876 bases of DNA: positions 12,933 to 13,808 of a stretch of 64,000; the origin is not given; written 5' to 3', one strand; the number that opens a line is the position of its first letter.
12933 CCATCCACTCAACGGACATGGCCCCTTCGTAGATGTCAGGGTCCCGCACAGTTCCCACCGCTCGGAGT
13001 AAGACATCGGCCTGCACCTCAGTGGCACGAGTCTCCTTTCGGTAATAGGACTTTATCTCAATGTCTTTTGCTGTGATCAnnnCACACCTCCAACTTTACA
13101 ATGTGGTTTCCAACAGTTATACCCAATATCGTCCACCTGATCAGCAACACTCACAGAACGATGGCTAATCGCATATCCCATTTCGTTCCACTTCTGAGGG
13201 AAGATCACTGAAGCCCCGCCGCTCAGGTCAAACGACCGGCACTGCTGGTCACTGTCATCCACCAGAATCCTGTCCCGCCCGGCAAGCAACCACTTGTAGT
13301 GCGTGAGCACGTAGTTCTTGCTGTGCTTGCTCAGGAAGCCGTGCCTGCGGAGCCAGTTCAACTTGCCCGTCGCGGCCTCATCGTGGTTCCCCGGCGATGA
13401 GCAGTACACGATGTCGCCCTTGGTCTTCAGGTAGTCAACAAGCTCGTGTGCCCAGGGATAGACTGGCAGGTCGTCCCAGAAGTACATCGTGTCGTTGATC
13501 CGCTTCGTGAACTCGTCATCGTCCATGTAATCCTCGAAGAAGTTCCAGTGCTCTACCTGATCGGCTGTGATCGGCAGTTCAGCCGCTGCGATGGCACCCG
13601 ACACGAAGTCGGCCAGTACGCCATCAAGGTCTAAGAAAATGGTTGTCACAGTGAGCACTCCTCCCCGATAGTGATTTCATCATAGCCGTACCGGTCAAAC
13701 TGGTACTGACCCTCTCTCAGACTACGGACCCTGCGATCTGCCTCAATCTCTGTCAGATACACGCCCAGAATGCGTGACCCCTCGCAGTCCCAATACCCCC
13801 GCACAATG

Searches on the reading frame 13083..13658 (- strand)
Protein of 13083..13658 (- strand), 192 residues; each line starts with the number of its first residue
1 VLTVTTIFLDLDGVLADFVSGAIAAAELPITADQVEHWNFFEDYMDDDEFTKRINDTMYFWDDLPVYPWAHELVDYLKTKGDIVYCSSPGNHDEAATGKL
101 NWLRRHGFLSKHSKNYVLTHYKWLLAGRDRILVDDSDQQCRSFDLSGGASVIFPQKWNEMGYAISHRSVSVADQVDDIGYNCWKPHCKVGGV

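Call 3: search_protein_families(library=pfam, proteins=[window:13083-13658:-], max_evalue=1)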
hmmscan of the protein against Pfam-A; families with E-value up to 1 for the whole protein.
window:13083-13658:- (192 aa): 3 families
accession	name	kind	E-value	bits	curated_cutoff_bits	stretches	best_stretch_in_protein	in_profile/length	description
PF06941.18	NT5C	-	8.7e-10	39.2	24.8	1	7-156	4-153/180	5' nucleotidase, deoxy (Pyrimidine), cytosolic type C protein (NT5C)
PF00702.32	Hydrolase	-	0.041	14.7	26.4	1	5-130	2-96/191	haloacid dehalogenase-like hydrolase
PF02678.22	Pirin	-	0.067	13.7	26.1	1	40-104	21-83/108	Pirin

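Call 4: search_protein_families(library=phrogs, proteins=[window:13083-13658:-], max_evalue=0.1)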
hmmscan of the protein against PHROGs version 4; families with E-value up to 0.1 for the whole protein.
window:13083-13658:- (192 aa): 3 families
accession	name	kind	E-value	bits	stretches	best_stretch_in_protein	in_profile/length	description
phrog_420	-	unknown function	2e-19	71.2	1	5-176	14-196/267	unknown function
phrog_2643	-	moron, auxiliary metabolic gene and host takeover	1.7e-18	67.9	1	4-161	6-164/182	5'-3' deoxyribonucleotidase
phrog_5641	-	unknown function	0.044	15.1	1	14-63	37-86/121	-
